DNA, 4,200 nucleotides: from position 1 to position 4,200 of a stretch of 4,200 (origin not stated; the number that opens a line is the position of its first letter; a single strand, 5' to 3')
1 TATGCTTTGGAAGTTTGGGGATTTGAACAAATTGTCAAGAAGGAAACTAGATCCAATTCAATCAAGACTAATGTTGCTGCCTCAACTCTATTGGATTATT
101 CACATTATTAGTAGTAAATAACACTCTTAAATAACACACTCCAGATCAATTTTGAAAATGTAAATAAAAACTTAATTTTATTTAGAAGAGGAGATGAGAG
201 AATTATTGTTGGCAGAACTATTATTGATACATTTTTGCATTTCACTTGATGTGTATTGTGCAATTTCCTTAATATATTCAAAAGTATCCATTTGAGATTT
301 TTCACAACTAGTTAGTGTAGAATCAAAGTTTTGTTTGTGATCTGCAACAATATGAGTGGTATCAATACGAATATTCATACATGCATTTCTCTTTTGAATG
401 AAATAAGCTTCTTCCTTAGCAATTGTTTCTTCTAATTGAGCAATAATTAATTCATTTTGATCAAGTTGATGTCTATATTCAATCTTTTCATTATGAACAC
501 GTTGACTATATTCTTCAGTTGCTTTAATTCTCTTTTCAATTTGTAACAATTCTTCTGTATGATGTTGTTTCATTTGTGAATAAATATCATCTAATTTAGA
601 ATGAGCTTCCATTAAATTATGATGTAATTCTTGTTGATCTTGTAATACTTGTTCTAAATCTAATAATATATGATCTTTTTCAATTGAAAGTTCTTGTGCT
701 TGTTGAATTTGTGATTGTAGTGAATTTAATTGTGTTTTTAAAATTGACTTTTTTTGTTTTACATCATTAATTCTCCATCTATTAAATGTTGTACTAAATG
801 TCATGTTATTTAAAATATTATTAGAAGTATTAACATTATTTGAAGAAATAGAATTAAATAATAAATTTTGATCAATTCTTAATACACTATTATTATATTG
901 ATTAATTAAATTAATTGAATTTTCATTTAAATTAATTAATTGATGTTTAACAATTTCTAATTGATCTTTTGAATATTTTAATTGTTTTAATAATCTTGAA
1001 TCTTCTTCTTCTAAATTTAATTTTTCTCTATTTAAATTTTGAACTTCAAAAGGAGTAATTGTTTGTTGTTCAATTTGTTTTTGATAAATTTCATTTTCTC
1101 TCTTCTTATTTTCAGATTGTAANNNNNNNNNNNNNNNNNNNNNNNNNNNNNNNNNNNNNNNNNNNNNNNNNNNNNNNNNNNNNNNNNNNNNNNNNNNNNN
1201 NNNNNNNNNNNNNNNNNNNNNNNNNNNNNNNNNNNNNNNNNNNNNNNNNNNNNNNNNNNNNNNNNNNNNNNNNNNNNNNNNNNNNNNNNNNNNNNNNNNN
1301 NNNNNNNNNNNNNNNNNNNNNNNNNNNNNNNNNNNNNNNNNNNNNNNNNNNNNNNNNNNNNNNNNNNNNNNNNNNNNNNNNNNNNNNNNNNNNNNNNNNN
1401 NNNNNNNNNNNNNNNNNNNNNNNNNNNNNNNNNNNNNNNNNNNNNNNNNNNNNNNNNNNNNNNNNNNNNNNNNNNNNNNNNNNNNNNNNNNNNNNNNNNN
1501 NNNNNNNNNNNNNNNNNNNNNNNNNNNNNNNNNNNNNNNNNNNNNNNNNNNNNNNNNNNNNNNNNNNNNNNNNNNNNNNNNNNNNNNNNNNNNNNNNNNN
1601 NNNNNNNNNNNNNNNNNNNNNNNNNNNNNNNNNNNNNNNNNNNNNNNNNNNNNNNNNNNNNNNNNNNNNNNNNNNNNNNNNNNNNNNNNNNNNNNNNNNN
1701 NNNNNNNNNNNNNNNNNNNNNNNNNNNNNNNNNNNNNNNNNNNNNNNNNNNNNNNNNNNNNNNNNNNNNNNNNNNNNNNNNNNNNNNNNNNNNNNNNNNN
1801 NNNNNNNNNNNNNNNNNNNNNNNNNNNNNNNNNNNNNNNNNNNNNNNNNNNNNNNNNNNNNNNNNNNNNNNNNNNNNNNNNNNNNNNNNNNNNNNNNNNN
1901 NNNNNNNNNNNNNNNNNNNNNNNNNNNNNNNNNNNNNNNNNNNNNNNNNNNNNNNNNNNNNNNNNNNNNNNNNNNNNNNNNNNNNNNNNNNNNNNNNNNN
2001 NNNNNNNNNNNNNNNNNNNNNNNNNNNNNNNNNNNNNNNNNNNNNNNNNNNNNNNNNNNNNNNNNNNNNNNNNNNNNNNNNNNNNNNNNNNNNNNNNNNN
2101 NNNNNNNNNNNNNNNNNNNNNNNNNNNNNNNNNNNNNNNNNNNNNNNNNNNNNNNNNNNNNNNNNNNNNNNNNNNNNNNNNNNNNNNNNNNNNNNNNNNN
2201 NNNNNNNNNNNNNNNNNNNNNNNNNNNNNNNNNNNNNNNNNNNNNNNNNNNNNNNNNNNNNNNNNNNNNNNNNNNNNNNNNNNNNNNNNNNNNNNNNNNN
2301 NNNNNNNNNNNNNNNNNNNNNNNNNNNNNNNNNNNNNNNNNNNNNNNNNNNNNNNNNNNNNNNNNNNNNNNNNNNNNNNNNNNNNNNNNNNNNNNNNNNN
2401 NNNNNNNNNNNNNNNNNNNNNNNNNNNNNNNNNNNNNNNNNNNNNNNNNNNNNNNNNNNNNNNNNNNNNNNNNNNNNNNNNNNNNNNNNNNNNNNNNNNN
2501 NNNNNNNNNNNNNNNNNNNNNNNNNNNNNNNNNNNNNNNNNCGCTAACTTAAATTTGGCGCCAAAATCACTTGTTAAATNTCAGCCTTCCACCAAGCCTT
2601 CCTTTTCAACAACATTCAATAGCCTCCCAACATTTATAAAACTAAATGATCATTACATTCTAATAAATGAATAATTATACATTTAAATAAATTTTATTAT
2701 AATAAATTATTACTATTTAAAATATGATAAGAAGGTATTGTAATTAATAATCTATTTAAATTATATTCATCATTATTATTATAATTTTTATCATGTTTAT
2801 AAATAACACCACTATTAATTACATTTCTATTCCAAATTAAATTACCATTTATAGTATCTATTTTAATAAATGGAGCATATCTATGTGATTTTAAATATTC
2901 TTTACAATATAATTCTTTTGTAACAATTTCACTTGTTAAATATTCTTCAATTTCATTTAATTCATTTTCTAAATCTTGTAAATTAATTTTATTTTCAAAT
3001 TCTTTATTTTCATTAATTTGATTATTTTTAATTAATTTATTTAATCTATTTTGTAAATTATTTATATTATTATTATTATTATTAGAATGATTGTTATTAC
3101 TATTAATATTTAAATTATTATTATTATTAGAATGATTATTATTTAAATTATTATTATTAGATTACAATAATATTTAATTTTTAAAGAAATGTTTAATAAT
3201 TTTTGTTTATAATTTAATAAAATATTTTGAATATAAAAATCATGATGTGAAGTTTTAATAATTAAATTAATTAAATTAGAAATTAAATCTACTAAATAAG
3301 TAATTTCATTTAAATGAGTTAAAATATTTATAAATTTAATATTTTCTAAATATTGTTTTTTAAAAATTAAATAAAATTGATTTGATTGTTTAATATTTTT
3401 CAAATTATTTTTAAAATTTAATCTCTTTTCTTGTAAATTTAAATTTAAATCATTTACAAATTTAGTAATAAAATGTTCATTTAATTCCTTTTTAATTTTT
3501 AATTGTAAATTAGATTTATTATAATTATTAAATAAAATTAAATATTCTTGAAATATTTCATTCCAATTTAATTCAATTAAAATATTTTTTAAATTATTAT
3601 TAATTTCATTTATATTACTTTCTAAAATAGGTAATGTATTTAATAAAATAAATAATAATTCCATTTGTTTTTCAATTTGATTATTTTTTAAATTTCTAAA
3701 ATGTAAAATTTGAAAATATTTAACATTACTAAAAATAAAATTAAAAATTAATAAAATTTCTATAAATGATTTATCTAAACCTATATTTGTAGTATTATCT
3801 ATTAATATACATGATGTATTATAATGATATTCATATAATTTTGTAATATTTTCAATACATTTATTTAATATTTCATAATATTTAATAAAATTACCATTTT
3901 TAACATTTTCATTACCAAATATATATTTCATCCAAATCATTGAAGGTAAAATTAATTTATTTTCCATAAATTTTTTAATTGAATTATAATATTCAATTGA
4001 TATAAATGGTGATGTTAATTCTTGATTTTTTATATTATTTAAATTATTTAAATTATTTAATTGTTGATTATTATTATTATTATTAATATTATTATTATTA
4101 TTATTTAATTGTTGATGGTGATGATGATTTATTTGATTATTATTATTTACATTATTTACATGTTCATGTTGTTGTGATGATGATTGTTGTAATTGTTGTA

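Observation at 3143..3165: Two long minus-strand ORFs in different frames overlap by 16 nt, and no phase-compatible intron joins them: likely a 1-nt indel (sequencing error or genuine frameshift/pseudogene)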

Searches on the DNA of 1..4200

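Call 50: search_rna_families(source=window, threshold=gathering)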
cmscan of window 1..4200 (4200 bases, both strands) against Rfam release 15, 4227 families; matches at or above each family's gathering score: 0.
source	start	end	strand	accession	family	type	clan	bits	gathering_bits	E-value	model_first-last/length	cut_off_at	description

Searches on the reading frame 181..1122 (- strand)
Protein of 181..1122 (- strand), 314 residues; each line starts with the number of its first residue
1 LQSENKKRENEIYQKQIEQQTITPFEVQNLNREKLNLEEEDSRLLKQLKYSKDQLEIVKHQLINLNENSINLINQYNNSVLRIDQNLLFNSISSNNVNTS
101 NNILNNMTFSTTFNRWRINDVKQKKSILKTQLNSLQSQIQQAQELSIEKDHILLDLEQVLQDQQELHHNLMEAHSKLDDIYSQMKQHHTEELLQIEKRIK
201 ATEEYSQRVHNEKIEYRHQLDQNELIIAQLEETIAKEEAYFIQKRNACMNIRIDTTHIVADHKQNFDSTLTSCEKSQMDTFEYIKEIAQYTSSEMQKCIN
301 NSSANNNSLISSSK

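Call 6: search_protein_families(library=pfam, proteins=[window:181-1122:-], max_evalue=1)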
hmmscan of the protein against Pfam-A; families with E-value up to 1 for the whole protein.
window:181-1122:- (314 aa): 3 families
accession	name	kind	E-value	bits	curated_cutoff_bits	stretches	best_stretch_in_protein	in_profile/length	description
PF14573.12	PP-binding_2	-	0.029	15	32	1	242-297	38-90/96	Acyl-carrier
PF03469.19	XH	-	0.033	14.6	22.2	1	11-68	33-92/131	XH domain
PF00809.28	Pterin_bind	-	0.082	13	25.5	1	107-174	123-189/244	Pterin binding enzyme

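Call 24: find_homologous_proteins(query=window:181-1122:-, max_evalue=0.001)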
Query window:181-1122:- (314 aa): 2 proteins with E <= 0.001 among 958 candidates.
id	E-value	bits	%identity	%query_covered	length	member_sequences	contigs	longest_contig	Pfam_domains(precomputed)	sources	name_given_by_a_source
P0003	1.8e-123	429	100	66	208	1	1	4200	-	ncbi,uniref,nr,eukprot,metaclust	ncbi:predicted protein [Naegleria gruberi]|uniref:Predicted protein n=1 Tax=Naegleria gruberi TaxID=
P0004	3.4e-32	130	36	91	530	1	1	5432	-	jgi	-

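Call 26: find_encoding_contigs(protein=P0003, flank=5000, max_places=6)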
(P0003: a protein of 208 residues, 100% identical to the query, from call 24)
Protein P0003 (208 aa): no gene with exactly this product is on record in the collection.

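Call 27: list_cluster_members(proteins=[P0003, P0004])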
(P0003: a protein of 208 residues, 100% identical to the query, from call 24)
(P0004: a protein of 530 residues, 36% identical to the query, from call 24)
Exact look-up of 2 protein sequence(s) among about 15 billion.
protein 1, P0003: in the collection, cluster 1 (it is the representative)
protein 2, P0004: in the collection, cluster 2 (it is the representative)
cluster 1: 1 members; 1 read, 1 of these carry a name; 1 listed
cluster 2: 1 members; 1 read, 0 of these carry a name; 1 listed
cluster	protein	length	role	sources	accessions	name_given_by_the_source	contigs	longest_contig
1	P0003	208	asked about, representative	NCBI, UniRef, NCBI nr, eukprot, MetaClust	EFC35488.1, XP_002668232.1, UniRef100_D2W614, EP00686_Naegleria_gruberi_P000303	predicted protein [Naegleria gruberi] | Predicted protein n=1 Tax=Naegleria gruberi TaxID=5762 RepID=D2W614_NAEGR | uncharacterized protein NAEGRDRAFT_54888 [Naegleria gruberi]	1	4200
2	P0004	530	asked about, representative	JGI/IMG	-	-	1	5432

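Call 30: find_encoding_contigs(protein=P0004, flank=6000, max_places=4)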
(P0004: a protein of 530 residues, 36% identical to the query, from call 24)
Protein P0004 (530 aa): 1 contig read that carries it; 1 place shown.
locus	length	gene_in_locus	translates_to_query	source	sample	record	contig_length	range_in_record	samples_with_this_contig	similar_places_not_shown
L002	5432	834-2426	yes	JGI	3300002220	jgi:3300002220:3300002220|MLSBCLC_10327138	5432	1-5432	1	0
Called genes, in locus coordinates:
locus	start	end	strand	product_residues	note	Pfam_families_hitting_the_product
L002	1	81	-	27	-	?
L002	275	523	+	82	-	-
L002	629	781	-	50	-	-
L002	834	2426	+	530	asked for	-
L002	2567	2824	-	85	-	-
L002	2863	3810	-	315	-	PF25390:WD40_RLD, PF25384:Alsin_RLD (weak), PF13540:RCC1_2 (weak), PF25390:WD40_RLD, PF13540:RCC1_2, PF00415:RCC1 (weak), PF13540:RCC1_2 (weak)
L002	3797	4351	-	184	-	-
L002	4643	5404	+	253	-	PF07859:Abhydrolase_3, PF20434:BD-FAE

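Call 51: search_protein_families(library=pfam, proteins=[L002:624-2426:+], max_evalue=10)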
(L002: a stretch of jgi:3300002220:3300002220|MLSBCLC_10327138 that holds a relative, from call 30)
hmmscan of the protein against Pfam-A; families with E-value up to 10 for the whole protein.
L002:624-2426:+ (600 aa): 4 families
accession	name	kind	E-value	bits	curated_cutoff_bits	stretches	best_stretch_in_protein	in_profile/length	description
PF07926.17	TPR_MLP1_2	-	0.006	17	36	2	463-520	66-123/129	TPR/MLP1/MLP2-like protein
PF08702.15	Fib_alpha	-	0.019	15.6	29.9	1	224-333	24-130/143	Fibrinogen alpha/beta chain family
PF19491.4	DUF6026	-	0.77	10.2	26.6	1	271-306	14-49/51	Family of unknown function (DUF6026)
PF00261.25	Tropomyosin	-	0.8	9.5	38.6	1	425-554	5-144/242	Tropomyosin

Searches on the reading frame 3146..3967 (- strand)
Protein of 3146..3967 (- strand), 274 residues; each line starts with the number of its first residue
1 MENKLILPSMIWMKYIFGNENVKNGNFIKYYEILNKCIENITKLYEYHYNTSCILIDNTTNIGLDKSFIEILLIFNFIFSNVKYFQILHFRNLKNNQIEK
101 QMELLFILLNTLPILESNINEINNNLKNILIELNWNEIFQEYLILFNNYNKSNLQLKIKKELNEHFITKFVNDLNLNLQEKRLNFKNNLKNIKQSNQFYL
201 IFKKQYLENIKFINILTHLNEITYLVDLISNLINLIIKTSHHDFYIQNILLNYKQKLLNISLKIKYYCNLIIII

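Call 28: find_encoding_contigs(protein=window:3146-3967:-, flank=5000, max_places=6)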
Protein window:3146-3967:- (274 aa): no gene with exactly this product is on record in the collection.

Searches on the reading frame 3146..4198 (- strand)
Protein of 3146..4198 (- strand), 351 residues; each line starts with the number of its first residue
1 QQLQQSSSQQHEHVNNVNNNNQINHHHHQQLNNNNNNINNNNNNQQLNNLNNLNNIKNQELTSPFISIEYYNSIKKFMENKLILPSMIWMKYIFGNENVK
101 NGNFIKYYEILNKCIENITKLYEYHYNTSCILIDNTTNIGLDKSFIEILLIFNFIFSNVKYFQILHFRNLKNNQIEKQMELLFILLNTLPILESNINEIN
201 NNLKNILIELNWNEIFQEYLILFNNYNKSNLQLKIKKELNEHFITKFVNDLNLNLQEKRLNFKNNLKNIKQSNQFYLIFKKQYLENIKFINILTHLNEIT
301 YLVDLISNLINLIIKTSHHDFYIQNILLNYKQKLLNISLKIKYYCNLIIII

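Call 6: search_protein_families(library=pfam, proteins=[window:3146-4198:-], max_evalue=1)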
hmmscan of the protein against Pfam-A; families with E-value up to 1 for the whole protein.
window:3146-4198:- (351 aa): 0 families

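Call 9: find_homologous_proteins(query=window:3164-4024:-, max_evalue=0.01)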
Query seq(287 aa): 6985 candidates shared short words with the query, none scored E <= 0.01.

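Call 29: find_encoding_contigs(protein=window:3146-4198:-, flank=5000, max_places=6)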
Protein window:3146-4198:- (351 aa): no gene with exactly this product is on record in the collection.

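Call 61: list_cluster_members(proteins=[window:3146-4198:-, window:3146-3967:-, window:2700-3161:-])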
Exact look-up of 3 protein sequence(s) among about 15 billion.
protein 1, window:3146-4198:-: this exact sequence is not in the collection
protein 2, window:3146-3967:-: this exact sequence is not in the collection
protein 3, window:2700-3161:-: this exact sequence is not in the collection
